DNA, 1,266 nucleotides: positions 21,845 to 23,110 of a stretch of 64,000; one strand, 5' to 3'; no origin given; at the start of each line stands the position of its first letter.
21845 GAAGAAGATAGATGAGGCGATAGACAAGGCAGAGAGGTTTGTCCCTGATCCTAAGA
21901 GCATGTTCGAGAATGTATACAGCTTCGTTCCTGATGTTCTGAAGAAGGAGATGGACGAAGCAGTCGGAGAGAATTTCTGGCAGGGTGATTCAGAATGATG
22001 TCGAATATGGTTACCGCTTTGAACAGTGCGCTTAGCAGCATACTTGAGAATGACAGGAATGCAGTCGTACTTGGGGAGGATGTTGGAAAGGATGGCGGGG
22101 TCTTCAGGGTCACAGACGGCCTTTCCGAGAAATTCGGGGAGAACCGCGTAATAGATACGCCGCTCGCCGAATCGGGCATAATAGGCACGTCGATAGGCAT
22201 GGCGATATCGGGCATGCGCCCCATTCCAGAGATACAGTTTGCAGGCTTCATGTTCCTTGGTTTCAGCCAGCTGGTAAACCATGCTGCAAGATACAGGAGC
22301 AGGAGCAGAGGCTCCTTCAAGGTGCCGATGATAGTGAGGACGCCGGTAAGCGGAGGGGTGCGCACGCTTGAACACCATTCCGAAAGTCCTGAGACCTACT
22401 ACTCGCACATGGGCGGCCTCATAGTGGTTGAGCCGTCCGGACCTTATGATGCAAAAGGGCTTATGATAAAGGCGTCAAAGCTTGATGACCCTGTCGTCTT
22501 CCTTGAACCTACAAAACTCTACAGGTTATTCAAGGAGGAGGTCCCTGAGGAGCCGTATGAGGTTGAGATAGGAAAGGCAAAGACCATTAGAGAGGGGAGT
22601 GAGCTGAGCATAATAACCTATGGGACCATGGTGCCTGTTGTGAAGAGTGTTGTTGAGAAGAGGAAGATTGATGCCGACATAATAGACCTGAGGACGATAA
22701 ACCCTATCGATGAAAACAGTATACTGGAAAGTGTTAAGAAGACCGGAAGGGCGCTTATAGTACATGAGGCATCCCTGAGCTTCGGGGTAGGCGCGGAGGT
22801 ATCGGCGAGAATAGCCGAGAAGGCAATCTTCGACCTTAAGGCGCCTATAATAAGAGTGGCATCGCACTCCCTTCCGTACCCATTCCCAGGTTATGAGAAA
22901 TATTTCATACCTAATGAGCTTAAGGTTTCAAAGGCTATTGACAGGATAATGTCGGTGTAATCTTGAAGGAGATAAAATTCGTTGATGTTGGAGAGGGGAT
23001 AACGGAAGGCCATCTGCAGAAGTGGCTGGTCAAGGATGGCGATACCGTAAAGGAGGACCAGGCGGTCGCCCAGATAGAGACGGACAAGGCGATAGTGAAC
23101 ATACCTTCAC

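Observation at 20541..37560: Two inverted copies of a ~340-bp IS200/IS605-derived miniature element bracket a 16.3-kb housekeeping block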

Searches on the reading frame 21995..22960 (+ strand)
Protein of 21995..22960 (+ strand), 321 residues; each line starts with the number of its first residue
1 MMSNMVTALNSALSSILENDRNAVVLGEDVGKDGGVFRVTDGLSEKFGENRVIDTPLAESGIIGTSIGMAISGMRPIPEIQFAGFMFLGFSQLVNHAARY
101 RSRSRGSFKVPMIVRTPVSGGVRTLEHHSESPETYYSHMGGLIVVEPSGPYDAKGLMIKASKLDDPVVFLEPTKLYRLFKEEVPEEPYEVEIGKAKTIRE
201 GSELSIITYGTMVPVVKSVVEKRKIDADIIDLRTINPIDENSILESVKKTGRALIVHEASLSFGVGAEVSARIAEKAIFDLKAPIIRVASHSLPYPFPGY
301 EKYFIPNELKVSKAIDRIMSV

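Call 30: find_encoding_contigs(protein=window:21995-22960:+, flank=6000, max_places=10)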
Protein window:21995-22960:+ (321 aa): 23 contigs read that carry it; 10 places shown.
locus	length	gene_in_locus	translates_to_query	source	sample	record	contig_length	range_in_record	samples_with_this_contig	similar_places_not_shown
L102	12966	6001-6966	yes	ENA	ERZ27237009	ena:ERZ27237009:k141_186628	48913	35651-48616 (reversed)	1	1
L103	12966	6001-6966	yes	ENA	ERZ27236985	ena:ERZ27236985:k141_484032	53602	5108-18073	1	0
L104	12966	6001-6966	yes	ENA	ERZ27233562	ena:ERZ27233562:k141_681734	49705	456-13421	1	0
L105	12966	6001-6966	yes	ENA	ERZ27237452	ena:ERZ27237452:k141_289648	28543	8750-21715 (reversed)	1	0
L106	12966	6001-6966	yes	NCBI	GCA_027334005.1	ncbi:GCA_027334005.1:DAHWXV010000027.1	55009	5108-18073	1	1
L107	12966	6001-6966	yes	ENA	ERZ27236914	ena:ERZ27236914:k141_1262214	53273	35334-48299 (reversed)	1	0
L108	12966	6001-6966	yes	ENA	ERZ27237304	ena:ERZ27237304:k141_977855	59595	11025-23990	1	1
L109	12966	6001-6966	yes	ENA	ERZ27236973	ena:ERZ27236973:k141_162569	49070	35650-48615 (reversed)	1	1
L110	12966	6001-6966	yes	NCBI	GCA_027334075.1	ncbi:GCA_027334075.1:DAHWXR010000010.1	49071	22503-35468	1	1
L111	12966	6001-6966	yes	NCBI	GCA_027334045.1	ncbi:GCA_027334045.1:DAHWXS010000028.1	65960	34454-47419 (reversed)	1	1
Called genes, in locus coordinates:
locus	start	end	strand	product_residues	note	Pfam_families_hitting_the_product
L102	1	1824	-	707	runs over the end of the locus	?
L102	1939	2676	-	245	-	PF00483:NTP_transferase, PF12804:NTP_transf_3, PF02348:CTP_transf_3 (faint)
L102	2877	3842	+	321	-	-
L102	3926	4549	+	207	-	PF07823:CPDase, PF13563:2_5_RNA_ligase2 (weak)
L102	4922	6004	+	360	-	PF00676:E1_dh, PF00456:Transketolase_N (faint), PF13292:DXP_synthase_N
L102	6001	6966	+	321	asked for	PF02779:Transket_pyr, PF02780:Transketolase_C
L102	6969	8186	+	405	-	PF00364:Biotin_lipoyl, PF25917:BSH_RND (weak), PF25997:BSH_YhbJ, PF02817:E3_binding, PF00198:2-oxoacid_dh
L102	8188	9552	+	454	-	PF00890:FAD_binding_2 (weak), PF01134:GIDA (weak), PF07992:Pyr_redox_2, PF12831:FAD_oxidored, PF13450:NAD_binding_8 (weak), PF13738:Pyr_redox_3 (weak), PF00070:Pyr_redox, PF02852:Pyr_redox_dim, +2 more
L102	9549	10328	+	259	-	PF20143:NAD_kinase_C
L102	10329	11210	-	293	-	PF00491:Arginase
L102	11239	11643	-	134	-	PF01592:NifU_N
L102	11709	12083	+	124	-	PF18477:PIN_9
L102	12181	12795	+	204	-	PF03876:SHS2_Rpb7-N, PF00575:S1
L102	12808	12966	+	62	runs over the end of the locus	PF06093:Spt4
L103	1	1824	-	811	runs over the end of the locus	PF01022:HTH_5, PF12840:HTH_20 (weak), PF13412:HTH_24 (weak)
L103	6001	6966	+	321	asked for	PF02779:Transket_pyr, PF02780:Transketolase_C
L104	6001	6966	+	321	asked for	PF02779:Transket_pyr, PF02780:Transketolase_C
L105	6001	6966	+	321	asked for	PF02779:Transket_pyr, PF02780:Transketolase_C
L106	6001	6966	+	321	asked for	PF02779:Transket_pyr, PF02780:Transketolase_C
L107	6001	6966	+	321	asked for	PF02779:Transket_pyr, PF02780:Transketolase_C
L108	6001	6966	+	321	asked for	PF02779:Transket_pyr, PF02780:Transketolase_C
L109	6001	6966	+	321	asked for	PF02779:Transket_pyr, PF02780:Transketolase_C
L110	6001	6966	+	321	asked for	PF02779:Transket_pyr, PF02780:Transketolase_C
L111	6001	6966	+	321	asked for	PF02779:Transket_pyr, PF02780:Transketolase_C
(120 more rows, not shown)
